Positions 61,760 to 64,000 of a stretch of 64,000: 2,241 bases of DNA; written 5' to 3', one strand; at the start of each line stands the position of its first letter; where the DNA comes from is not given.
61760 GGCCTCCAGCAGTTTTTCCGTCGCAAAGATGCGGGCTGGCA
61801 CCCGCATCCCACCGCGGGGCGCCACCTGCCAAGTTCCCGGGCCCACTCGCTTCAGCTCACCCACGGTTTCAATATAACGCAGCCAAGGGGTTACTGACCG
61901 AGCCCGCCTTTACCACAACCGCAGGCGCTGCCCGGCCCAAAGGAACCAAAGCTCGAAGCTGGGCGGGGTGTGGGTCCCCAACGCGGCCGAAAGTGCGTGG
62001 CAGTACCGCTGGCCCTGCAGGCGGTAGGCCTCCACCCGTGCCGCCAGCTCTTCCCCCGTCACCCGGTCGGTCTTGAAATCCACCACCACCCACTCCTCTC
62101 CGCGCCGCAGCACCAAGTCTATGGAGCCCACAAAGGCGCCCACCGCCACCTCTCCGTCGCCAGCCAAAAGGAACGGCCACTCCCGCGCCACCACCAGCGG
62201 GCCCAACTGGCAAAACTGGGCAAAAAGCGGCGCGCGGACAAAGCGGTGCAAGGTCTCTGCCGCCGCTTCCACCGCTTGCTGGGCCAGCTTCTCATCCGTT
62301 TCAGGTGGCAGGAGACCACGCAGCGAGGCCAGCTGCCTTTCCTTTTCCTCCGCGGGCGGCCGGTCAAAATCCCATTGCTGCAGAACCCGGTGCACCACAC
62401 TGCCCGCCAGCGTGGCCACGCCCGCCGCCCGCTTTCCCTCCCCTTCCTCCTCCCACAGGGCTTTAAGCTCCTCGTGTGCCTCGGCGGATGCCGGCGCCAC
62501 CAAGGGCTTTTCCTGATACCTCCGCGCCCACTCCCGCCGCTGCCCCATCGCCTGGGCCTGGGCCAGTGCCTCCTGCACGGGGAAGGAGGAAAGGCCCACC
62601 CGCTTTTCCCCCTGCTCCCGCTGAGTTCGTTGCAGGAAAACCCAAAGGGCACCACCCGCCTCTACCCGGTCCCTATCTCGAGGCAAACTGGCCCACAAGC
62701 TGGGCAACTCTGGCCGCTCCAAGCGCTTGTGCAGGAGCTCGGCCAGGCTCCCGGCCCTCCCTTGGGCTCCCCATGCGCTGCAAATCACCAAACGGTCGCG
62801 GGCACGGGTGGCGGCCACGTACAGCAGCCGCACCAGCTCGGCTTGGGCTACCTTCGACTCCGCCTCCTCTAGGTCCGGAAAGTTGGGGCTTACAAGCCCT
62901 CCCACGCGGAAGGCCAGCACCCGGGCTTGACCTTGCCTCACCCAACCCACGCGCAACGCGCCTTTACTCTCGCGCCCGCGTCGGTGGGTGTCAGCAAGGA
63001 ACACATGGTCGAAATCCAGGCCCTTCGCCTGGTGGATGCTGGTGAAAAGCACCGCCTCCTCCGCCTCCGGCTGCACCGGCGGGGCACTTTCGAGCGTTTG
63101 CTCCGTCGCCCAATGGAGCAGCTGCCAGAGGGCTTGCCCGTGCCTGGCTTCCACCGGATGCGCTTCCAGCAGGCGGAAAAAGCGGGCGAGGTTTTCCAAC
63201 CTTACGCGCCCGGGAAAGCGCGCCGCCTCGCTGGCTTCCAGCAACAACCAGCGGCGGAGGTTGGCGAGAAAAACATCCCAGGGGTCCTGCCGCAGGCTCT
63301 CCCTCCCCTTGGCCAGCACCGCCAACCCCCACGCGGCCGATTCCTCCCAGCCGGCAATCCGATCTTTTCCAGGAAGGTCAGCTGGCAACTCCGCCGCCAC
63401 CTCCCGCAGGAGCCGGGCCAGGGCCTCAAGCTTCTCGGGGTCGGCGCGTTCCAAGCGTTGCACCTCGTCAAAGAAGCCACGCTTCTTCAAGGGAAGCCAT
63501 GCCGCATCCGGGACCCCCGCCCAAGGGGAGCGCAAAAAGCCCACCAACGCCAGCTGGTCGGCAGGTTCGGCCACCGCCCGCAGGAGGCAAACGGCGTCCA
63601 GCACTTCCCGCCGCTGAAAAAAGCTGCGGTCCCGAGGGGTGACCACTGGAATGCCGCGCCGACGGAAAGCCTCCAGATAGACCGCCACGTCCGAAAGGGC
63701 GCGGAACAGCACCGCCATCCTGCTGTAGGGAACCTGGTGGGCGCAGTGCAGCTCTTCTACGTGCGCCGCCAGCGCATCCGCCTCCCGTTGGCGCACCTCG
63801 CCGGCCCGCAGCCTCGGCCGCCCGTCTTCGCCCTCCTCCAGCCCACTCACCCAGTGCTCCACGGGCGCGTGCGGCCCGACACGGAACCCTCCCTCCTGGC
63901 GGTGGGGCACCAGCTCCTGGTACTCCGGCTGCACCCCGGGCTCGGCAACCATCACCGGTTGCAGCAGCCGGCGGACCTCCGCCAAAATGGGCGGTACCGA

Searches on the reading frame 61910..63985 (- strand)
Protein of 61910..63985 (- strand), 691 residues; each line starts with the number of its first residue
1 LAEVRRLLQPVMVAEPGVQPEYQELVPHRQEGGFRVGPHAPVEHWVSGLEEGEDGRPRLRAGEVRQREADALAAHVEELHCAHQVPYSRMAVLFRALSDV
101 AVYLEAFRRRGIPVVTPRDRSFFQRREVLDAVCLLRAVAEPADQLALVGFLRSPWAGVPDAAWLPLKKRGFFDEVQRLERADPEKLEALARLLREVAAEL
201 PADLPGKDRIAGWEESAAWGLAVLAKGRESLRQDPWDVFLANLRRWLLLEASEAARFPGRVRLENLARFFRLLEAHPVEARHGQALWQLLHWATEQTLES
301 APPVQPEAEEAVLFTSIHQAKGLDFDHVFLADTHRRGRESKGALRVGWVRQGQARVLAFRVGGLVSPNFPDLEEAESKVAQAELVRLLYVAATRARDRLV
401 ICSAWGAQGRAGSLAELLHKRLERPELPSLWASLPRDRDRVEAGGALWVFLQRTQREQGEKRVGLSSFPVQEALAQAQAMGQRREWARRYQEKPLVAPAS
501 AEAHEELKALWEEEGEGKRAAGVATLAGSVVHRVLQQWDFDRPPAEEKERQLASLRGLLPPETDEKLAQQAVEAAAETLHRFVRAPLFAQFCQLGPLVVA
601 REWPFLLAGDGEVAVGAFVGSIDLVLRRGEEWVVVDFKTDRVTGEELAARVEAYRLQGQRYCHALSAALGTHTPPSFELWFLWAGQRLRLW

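Call 73: search_protein_families(library=ncbifam, proteins=[window:61910-63985:-], max_evalue=0.001)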
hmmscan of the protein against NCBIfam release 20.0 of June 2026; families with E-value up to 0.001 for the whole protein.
window:61910-63985:- (691 aa): 10 families
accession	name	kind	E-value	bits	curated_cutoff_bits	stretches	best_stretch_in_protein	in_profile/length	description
TIGR02784.1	addA_alphas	equivalog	1.6e-24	86.4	860.75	1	309-666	774-1115/1138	double-strand break repair helicase AddA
TIGR02785.1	addA_Gpos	equivalog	1.2e-23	83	707.65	3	63-160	552-649/1234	helicase-exonuclease AddAB subunit AddA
TIGR00609.1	recB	equivalog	3.5e-19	68.4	696.05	1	62-639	514-1087/1175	exodeoxyribonuclease V subunit beta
TIGR01074.1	rep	equivalog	1.5e-12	46.6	951.45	1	47-162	303-416/668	DNA helicase Rep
TIGR01073.1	pcrA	equivalog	5.2e-12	44.9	911.2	1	66-162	323-419/725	DNA helicase PcrA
TIGR01075.1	uvrD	equivalog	1.8e-11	43.1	1144.45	0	86-160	341-415/715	DNA helicase II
NF008743.0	PRK11773.1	equivalog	2.1e-10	39.7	965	0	74-160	335-420/720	DNA helicase II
NF010485.0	PRK13909.1-2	equivalog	1.6e-08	33.2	650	1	309-403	608-703/909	RecB-like helicase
NF010487.0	PRK13909.1-4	equivalog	3.8e-07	28.7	759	1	306-413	605-713/924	RecB-like helicase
NF008172.0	PRK10919.1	equivalog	7e-05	21.2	1168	1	65-155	320-410/673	DNA helicase Rep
